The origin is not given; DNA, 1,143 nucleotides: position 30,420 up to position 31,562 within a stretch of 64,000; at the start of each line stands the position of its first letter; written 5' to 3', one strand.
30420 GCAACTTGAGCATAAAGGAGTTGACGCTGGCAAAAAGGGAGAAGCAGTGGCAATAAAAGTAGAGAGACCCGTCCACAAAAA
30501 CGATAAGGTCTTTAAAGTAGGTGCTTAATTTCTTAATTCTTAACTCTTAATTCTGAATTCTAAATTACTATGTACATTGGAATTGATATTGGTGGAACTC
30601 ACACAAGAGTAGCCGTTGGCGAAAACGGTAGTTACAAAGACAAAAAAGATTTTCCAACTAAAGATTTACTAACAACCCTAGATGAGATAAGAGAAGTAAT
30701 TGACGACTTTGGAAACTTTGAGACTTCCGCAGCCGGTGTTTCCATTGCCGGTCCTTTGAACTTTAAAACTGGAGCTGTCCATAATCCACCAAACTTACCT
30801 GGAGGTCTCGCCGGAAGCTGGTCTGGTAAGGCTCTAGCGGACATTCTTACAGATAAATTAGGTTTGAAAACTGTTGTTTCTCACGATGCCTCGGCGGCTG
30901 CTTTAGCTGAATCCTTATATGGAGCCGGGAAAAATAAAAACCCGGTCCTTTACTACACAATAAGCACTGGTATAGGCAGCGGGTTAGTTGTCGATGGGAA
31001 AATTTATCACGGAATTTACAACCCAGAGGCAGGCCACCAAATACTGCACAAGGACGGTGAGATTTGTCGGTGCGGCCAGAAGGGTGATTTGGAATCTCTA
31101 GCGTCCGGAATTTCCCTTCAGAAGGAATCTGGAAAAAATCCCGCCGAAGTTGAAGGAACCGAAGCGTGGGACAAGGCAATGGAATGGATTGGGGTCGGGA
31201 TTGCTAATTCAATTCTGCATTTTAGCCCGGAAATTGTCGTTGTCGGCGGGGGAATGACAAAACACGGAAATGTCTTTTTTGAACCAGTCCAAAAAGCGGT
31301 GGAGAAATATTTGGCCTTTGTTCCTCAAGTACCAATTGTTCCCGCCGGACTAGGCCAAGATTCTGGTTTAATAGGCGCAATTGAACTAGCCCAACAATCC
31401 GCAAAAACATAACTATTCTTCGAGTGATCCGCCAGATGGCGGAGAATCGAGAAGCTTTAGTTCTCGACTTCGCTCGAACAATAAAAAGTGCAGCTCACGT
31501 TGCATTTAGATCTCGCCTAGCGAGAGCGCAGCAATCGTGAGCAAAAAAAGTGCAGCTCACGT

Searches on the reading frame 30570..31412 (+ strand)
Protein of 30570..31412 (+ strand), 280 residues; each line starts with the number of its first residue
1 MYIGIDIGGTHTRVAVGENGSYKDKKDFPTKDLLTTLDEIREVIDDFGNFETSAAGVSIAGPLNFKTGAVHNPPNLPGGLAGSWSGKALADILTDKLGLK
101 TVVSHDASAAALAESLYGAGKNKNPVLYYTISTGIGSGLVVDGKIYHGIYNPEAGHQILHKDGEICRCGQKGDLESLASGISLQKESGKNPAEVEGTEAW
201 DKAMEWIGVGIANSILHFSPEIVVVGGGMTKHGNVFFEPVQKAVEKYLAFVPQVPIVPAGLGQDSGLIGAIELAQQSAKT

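Call 33: find_encoding_contigs(protein=window:30570-31412:+, flank=10000, max_places=1)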
Protein window:30570-31412:+ (280 aa): 2 contigs read that carry it; 1 place shown.
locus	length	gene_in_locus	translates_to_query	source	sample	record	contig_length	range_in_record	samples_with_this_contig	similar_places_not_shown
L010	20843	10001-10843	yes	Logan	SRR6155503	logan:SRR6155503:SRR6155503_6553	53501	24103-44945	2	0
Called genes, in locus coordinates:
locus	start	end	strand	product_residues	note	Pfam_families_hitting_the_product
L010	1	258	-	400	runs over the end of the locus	PF00817:IMS, PF11798:IMS_HHH (weak), PF11799:IMS_C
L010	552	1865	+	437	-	PF00109:ketoacyl-synt, PF02801:Ketoacyl-synt_C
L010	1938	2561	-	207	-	PF00565:SNase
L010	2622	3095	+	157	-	PF02643:DUF192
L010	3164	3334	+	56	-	-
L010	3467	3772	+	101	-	PF05559:DUF763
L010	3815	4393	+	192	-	-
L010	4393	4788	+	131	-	PF01894:YjbQ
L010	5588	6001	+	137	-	PF00657:Lipase_GDSL, PF13472:Lipase_GDSL_2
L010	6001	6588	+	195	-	PF01923:Cob_adeno_trans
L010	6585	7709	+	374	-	PF09587:PGA_cap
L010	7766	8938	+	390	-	-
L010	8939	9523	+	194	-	PF18306:LDcluster4, PF03641:Lysine_decarbox (weak)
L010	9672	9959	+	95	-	-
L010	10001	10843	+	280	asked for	PF00480:ROK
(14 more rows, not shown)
